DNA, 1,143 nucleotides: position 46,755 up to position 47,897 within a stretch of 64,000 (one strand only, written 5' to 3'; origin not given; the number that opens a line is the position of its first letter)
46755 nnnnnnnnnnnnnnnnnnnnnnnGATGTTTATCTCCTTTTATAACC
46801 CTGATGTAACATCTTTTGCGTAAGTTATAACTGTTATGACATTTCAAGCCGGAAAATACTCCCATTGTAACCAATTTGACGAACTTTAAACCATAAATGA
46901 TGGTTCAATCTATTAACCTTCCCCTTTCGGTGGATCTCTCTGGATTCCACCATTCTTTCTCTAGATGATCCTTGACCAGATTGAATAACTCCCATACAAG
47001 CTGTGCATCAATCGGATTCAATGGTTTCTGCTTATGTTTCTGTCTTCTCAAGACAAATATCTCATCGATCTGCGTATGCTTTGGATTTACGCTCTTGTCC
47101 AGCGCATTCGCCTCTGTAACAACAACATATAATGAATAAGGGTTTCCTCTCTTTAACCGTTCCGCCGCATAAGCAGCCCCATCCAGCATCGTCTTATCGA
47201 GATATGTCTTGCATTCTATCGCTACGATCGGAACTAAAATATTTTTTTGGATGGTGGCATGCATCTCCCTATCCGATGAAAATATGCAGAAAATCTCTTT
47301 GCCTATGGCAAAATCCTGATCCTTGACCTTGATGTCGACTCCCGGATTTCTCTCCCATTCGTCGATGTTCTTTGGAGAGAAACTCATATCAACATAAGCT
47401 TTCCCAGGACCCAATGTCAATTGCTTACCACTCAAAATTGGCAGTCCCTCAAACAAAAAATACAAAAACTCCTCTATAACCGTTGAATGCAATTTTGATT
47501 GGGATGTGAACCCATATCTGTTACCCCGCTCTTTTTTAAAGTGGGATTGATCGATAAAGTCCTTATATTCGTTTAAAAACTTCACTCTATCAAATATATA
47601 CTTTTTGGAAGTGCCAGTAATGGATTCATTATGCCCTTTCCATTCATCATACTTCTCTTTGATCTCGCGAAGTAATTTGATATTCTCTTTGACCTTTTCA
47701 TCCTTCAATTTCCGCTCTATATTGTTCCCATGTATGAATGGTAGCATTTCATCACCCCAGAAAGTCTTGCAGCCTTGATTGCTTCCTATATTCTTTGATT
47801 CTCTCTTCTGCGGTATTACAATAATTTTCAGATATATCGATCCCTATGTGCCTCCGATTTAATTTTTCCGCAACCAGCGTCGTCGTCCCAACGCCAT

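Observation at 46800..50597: Low-GC restriction-modification pair sits where rpl23-rpl2-rps19 should follow rpl3-rpl4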

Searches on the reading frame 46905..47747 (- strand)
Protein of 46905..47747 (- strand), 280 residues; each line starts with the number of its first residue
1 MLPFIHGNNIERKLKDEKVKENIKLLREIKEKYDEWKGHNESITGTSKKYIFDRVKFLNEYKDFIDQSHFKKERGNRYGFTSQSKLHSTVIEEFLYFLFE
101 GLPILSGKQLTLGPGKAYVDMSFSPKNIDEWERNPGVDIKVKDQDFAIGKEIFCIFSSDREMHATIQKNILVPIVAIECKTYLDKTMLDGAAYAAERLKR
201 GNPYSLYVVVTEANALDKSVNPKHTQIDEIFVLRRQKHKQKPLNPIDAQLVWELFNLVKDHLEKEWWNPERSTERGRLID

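Call 3: search_protein_families(library=pfam, proteins=[window:46905-47747:-], max_evalue=0.01)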
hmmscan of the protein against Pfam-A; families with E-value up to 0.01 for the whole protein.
window:46905-47747:- (280 aa): 1 family
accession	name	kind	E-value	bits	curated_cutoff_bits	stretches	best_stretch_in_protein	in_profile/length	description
PF09549.16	RE_Bpu10I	-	1.1e-30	107.3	25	1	83-238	1-155/218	Bpu10I restriction endonuclease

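Call 18: search_protein_families(library=ncbifam, proteins=[window:46905-47747:-], max_evalue=0.01)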
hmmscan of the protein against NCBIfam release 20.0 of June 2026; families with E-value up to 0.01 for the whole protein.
window:46905-47747:- (280 aa): 0 families

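Call 19: search_solved_structures(query=window:46905-47747:-, max_evalue=10, show_alignments=2)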
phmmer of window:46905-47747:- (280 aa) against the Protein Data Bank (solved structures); distinct sequences matched with E-value up to 10: 5.
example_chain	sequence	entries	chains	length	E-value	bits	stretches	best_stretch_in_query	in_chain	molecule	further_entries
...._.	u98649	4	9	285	9.8e-49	169.5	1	2-278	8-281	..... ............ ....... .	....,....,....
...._A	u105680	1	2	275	7e-14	55.2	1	5-241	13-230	BbvCI endonuclease subunit 1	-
8tj2_C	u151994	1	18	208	0.079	15.7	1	46-120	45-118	Type IV major pilin protein PilA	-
2ji4_A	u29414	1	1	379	0.14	14.9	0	134-190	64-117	PHOSPHORIBOSYL PYROPHOSPHATE SYNTHETASE-ASSOCIATED PROTEIN 2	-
5nuh_A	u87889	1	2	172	0.8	12.4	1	31-118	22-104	Protein Nef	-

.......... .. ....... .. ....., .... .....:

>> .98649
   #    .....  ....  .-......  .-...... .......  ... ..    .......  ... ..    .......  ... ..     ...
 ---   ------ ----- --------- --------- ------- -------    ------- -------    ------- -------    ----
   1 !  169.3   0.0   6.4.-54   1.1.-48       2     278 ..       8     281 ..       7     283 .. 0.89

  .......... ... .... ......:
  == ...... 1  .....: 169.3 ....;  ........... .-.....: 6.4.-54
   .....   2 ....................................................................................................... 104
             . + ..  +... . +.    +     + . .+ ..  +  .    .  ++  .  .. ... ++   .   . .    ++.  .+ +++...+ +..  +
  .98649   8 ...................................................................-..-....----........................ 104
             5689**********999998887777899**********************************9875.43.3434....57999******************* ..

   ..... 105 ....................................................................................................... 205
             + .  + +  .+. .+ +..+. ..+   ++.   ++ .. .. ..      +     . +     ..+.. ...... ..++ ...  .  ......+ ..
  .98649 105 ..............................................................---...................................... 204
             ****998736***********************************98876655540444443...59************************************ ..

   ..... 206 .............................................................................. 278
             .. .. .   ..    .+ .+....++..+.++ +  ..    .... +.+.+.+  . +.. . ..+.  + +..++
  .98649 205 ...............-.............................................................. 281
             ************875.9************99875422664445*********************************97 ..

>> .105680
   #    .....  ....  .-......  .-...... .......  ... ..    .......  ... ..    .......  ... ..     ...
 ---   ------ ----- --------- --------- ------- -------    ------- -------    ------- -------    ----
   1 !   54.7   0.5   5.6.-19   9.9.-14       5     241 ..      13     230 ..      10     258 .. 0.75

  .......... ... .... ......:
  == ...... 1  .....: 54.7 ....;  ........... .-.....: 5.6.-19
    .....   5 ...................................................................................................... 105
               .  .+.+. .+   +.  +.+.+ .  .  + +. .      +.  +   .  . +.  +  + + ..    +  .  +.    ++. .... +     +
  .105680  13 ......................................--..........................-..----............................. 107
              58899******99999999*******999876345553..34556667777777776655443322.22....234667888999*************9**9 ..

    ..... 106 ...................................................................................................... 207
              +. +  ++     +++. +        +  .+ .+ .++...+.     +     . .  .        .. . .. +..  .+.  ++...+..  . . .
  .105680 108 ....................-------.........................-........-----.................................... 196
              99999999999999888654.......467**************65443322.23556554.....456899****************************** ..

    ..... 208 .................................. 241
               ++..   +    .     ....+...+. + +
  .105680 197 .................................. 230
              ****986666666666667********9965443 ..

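Call 24: find_homologous_proteins(query=window:46905-47747:-, max_evalue=0.00001)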
Query window:46905-47747:- (280 aa): 758 proteins with E <= 0.00001 among 1502 candidates; the best 120 are listed.
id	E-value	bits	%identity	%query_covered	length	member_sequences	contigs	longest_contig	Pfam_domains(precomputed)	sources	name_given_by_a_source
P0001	4.9e-173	592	92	100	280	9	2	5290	PF09549.17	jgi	-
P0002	2.7e-172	590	91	100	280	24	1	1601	PF09549.17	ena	-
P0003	3.9e-165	566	89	100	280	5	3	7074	PF09549.17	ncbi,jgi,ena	-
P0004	6.0e-165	566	89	100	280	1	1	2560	PF09549.17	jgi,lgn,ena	-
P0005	4.3e-164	563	88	100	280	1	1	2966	PF09549.17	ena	-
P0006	7.1e-164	562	88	100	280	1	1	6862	PF09549.17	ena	-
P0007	1.0e-163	562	88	100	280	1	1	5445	PF09549.17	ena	-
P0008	1.0e-163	562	88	100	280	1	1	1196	PF09549.17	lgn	-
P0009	2.6e-155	534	88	95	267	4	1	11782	PF09549.17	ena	-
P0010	4.9e-132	458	72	100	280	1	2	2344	PF09549.17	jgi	jgi:hypothetical protein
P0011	7.1e-125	434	67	100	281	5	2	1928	PF09549.17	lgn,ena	-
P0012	9.8e-124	430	69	99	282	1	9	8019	PF09549.17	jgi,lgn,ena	-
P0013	9.2e-121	421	69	95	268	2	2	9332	PF09549.17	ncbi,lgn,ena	-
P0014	1.4e-93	331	53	100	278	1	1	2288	PF09549.17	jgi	-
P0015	6.0e-93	329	54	100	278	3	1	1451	PF09549.17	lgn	-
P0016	6.2e-86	306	51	100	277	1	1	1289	PF09549.17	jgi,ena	-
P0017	9.0e-85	303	50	100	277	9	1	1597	PF09549.17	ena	-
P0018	1.5e-83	299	51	99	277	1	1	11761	PF09549.17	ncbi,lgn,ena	ncbi:MAG: Bpu10I family restriction endonuclease [Planctomycetota bacterium]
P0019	7.2e-79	283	48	100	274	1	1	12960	PF09549.17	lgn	-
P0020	3.0e-78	281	50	100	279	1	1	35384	PF09549.17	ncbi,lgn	-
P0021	5.9e-78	280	49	100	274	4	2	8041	PF09549.17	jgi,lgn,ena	-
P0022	6.8e-78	280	49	100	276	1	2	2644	PF09549.17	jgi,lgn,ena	-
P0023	2.1e-77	278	48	100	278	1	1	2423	PF09549.17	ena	-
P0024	2.8e-77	278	48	100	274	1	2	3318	PF09549.17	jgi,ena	-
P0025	1.8e-75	272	49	100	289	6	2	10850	PF09549.17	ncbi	-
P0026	5.9e-75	270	47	100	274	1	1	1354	PF09549.17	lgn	-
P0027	1.2e-74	269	48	100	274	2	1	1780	PF09549.17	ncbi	-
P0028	1.8e-74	269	47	100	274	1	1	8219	PF09549.17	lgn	-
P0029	3.3e-74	268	46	100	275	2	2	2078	PF09549.17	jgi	-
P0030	4.7e-74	267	47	100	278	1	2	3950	PF09549.17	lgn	-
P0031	7.3e-74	267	47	100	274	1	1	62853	PF09549.17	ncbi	ncbi:MAG: Bpu10I family restriction endonuclease [Candidatus Omnitrophota bacterium]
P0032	1.7e-73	266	48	98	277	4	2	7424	PF09549.17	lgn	-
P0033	2.0e-73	265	48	100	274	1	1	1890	PF09549.17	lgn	-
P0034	2.5e-73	265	47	100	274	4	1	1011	PF09549.17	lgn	-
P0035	3.0e-73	265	47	100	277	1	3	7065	PF09549.17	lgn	-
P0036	3.4e-73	265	48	100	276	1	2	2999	PF09549.17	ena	-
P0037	6.4e-73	264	46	100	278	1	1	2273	PF09549.17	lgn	-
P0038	9.0e-73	263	47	100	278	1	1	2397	PF09549.17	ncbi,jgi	jgi:hypothetical protein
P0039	1.3e-72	263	46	100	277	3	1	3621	PF09549.17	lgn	-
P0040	2.2e-72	262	51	94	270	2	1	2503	PF09549.17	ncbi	ncbi:MAG: Bpu10I family restriction endonuclease, partial [Candidatus Zixiibacteriota bacterium]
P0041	4.0e-72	261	46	100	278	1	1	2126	PF09549.17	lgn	-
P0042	8.3e-72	260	46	100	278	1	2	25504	PF09549.17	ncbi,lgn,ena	-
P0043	2.8e-71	258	46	100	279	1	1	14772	PF09549.17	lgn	-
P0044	3.9e-71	258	48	91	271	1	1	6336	PF09549.17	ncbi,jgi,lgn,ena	ncbi:MAG: Bpu10I family restriction endonuclease [Candidatus Margulisiibacteriota bacterium]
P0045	7.4e-71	257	46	100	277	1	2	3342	PF09549.17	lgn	-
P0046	9.0e-71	257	46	100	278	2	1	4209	PF09549.17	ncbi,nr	ncbi:MAG: Bpu10I family restriction endonuclease [Bacteroidales bacterium]|nr:Bpu10I family restrict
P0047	1.8e-70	256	46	100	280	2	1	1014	PF09549.17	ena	-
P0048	3.9e-70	255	45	100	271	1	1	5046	PF09549.17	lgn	-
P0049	4.9e-70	254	49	96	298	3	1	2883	PF09549.17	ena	-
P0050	5.1e-69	251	43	100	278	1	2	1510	PF09549.17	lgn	-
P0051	5.2e-69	251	47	100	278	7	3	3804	PF09549.17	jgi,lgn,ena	-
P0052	6.3e-69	251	45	100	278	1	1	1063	PF09549.17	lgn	-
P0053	1.2e-68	250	44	99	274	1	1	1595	PF09549.17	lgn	-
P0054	1.7e-68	249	45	100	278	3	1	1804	PF09549.17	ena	-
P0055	4.1e-68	248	45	100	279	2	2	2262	PF09549.17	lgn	-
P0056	4.3e-68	248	42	100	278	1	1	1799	PF09549.17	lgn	-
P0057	5.5e-68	248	43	100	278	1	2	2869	PF09549.17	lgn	-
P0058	1.0e-67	247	44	99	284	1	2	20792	PF09549.17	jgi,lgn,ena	-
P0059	1.1e-67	247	45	100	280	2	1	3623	PF09549.17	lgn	-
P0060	2.6e-67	245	45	100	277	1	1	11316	PF09549.17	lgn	-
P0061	2.7e-67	245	45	100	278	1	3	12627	PF09549.17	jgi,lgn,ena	jgi:hypothetical protein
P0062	3.3e-67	245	44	100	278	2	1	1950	PF09549.17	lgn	-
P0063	8.5e-67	244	43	99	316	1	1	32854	PF09549.17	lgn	-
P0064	1.4e-66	243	45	100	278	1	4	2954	PF09549.17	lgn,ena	-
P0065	9.5e-66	240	44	100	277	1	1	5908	PF09549.17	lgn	-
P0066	3.2e-64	235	44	99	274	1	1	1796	PF09549.17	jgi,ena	-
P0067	6.5e-63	231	43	100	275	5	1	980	PF09549.17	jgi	jgi:hypothetical protein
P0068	3.0e-61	225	44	99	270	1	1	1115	PF09549.17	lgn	-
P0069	8.2e-61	224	41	100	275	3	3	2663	PF09549.17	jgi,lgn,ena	jgi:hypothetical protein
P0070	1.0e-60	224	42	99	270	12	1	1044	PF09549.17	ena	-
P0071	1.9e-60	223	49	77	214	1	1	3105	PF09549.17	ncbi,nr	ncbi:hypothetical protein DRQ15_09945 [candidate division KSB1 bacterium]|nr:MAG: hypothetical prote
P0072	8.1e-60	221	41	99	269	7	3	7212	PF09549.17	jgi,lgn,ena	jgi:hypothetical protein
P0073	1.1e-59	220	43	99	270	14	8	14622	PF09549.17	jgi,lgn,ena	-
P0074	1.9e-59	220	43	99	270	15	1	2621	PF09549.17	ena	-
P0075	2.7e-59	219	43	99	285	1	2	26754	PF09549.17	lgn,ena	-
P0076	6.0e-57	211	40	100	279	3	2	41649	PF09549.17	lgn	-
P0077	7.0e-57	211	43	98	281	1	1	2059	PF09549.17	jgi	jgi:hypothetical protein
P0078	1.6e-56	210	41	98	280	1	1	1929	PF09549.17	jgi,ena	-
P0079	1.9e-56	210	40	99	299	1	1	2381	PF09549.17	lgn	-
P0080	2.8e-55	206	42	99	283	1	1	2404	PF09549.17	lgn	-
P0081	4.4e-55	205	41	98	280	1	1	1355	PF09549.17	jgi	-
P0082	4.6e-54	202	42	94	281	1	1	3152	PF09549.17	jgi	-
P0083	7.4e-54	201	45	94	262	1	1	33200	PF09549.17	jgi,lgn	-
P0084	1.6e-53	200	40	98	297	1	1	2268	PF09549.17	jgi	jgi:hypothetical protein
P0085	3.3e-53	199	42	91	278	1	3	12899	PF09549.17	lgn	-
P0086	2.1e-51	193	45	94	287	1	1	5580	PF09549.17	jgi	jgi:hypothetical protein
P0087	2.7e-51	193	41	98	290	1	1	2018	PF09549.17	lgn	-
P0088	4.2e-51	192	40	100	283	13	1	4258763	PF09549.17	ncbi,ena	-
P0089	5.7e-51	192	42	85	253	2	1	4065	PF09549.17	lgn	-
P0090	6.7e-51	192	38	99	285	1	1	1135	PF09549.17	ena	-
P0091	8.9e-51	191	40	99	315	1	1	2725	PF09549.17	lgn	-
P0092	1.7e-50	190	38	100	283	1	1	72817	PF09549.17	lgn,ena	-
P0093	5.3e-50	189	42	99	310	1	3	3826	PF09549.17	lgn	-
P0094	7.1e-50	188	42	95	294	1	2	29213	PF09549.17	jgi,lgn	-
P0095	1.2e-49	187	41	99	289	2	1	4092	PF09549.17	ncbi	-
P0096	2.0e-49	187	42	98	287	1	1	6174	PF09549.17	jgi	jgi:hypothetical protein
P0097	2.4e-49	186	38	100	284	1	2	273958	PF09549.17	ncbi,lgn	-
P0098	4.2e-49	186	48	66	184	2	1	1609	PF09549.17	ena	-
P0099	1.4e-48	184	39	100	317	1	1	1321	PF09549.17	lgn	-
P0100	3.0e-48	183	41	98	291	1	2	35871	PF09549.17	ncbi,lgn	-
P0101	3.5e-48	183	38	100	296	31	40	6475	PF09549.17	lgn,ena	-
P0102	4.1e-48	182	39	100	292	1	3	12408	PF09549.17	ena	-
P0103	4.3e-48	182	38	100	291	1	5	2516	PF09549.17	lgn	-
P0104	9.0e-48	181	38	99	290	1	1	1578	PF09549.17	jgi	jgi:hypothetical protein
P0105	9.5e-48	181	39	100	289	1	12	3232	PF09549.17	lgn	-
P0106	1.1e-47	181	39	100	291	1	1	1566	PF09549.17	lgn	-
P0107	1.2e-47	181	40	99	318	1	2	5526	PF09549.17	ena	-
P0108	1.2e-47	181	39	95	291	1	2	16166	PF09549.17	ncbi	-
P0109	1.3e-47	181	39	99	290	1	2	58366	PF09549.17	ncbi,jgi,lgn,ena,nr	ncbi:MAG: Bpu10I family restriction endonuclease [Oscillospiraceae bacterium]|nr:Bpu10I family restr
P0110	1.3e-47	181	39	95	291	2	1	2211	PF09549.17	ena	-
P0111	1.8e-47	180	38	99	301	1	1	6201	PF09549.17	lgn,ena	-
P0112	1.9e-47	180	41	94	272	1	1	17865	PF09549.17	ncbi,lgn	ncbi:MAG: Bpu10I family restriction endonuclease [candidate division WOR-3 bacterium]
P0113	2.0e-47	180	40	99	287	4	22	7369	PF09549.17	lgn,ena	-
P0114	2.0e-47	180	38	99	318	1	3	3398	PF09549.17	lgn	-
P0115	2.1e-47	180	38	100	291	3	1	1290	PF09549.17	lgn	-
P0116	2.3e-47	180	39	99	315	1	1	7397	PF09549.17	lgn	-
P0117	2.6e-47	180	39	99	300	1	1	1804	PF09549.17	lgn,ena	-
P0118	3.0e-47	180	39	98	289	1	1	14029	PF09549.17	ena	-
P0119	3.9e-47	179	38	99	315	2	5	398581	PF09549.17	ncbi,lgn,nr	ncbi:MAG: Bpu10I family restriction endonuclease [Rhodobacteraceae bacterium]|nr:Bpu10I family restr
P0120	4.2e-47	179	38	94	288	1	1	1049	PF09549.17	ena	-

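Call 25: find_encoding_contigs(protein=P0003, flank=6000, max_places=4)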
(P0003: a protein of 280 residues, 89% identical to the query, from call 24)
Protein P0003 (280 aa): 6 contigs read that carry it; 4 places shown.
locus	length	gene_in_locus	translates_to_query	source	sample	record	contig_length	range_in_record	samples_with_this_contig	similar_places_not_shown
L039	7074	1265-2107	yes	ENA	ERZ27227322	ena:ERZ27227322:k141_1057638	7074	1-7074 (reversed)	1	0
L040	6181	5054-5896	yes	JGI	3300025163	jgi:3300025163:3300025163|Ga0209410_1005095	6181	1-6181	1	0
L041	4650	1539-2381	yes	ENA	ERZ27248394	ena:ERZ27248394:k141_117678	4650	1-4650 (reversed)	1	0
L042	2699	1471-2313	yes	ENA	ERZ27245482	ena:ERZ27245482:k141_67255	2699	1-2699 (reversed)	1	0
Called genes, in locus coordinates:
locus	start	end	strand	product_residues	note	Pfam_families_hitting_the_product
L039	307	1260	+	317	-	PF09445:Methyltransf_15 (faint), PF08241:Methyltransf_11 (faint), PF13847:Methyltransf_31 (faint), PF01555:N6_N4_Mtase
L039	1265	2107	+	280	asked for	PF09549:RE_Bpu10I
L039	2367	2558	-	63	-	-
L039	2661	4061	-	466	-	PF01637:ATPase_2, PF13173:AAA_14, PF13401:AAA_22 (weak), PF03008:DUF234, PF04471:Mrr_cat (faint)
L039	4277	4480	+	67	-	-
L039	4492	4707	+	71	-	-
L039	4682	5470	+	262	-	PF04471:Mrr_cat, PF22722:NA-iREase1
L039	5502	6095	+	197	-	-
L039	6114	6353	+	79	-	-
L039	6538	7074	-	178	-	?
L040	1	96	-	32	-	?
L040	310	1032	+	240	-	PF00535:Glycos_transf_2, PF10111:Glyco_tranf_2_2 (weak), PF13641:Glyco_tranf_2_3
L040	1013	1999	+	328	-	PF03706:LPG_synthase_TM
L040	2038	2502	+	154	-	PF01467:CTP_transf_like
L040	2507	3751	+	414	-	PF05201:GlutR_N, PF03435:Sacchrp_dh_NADP (faint), PF02826:2-Hacid_dh_C (weak), PF01488:Shikimate_DH, PF03446:NAD_binding_2 (weak), PF03807:F420_oxidored, PF00745:GlutR_dimer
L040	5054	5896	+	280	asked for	PF09549:RE_Bpu10I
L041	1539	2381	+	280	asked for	PF09549:RE_Bpu10I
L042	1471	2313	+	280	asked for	PF09549:RE_Bpu10I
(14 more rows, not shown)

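Call 26: find_encoding_contigs(protein=P0009, flank=8000, max_places=3)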
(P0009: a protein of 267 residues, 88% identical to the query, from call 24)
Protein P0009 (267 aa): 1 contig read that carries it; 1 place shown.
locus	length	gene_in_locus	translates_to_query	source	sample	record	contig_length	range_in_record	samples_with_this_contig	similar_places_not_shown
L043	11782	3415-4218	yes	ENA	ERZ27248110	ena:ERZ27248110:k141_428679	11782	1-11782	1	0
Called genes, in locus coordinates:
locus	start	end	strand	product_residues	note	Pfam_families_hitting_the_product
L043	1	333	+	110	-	?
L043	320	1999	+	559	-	PF04675:DNA_ligase_A_N, PF01068:DNA_ligase_A_M, PF04679:DNA_ligase_A_C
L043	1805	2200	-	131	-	-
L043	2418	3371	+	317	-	PF08241:Methyltransf_11 (faint), PF13649:Methyltransf_25 (faint), PF13847:Methyltransf_31 (faint), PF01555:N6_N4_Mtase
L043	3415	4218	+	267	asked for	PF09549:RE_Bpu10I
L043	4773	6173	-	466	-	PF01637:ATPase_2, PF13173:AAA_14, PF13401:AAA_22 (weak), PF03008:DUF234, PF04471:Mrr_cat (weak)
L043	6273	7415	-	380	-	PF05559:DUF763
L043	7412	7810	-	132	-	-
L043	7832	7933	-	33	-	-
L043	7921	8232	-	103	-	-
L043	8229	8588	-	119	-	PF09846:OapB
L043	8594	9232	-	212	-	PF01926:MMR_HSR1, PF00009:GTP_EFTU (weak)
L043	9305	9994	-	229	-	-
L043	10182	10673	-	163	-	-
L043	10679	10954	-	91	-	PF24365:DUF7521 (weak)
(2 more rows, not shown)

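Call 27: find_encoding_contigs(protein=P0013, flank=8000, max_places=3)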
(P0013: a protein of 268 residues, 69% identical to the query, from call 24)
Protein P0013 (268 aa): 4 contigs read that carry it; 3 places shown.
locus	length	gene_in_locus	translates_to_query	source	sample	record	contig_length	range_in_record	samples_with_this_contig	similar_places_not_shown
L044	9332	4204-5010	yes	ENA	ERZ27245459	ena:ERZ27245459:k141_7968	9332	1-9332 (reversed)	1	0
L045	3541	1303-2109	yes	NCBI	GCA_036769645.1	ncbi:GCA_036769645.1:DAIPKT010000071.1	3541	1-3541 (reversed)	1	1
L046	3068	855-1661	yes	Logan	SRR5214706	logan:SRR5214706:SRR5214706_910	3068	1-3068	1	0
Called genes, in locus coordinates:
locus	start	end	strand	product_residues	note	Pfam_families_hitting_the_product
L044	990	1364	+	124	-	-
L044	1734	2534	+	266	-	PF23441:SDR, PF00106:adh_short, PF08659:KR, PF13561:adh_short_C2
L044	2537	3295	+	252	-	PF01058:Oxidored_q6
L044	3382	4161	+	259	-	PF08241:Methyltransf_11 (faint), PF09445:Methyltransf_15 (faint), PF13649:Methyltransf_25 (faint), PF13847:Methyltransf_31 (faint), PF08242:Methyltransf_12 (faint), PF01555:N6_N4_Mtase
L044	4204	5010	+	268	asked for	PF09549:RE_Bpu10I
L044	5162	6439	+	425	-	PF00374:NiFeSe_Hases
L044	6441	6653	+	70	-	PF08984:DUF1858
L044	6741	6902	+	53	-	PF18930:DUF5679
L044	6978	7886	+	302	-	PF25281:MBL_MAP1B (faint), PF00753:Lactamase_B, PF12706:Lactamase_B_2 (weak)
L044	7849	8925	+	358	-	PF13207:AAA_17 (faint), PF00406:ADK (weak)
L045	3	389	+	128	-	?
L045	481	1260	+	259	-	PF08241:Methyltransf_11 (faint), PF09445:Methyltransf_15 (faint), PF13649:Methyltransf_25 (faint), PF13847:Methyltransf_31 (faint), PF08242:Methyltransf_12 (faint), PF01555:N6_N4_Mtase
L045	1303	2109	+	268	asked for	PF09549:RE_Bpu10I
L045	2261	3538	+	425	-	PF00374:NiFeSe_Hases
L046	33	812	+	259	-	PF08241:Methyltransf_11 (faint), PF09445:Methyltransf_15 (faint), PF13649:Methyltransf_25 (faint), PF13847:Methyltransf_31 (faint), PF08242:Methyltransf_12 (faint), PF01555:N6_N4_Mtase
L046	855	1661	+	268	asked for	PF09549:RE_Bpu10I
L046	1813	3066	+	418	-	?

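Call 37: find_related_loci(query=window:46905-47747:-, collection=viral_contigs, flank=8000)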
Query window:46905-47747:- (280 aa) in viral_contigs; peptide patterns used: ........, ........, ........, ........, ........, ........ (x = any residue, [..] = any of these).
18 stretches matched a pattern; 2 encode a relative of the query (tblastn E <= 1e-3); 2 distinct loci.
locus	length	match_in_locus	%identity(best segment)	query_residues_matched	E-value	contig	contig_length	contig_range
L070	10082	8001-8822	37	4-266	4e-53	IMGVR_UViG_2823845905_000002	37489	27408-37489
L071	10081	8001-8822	37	4-266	4e-53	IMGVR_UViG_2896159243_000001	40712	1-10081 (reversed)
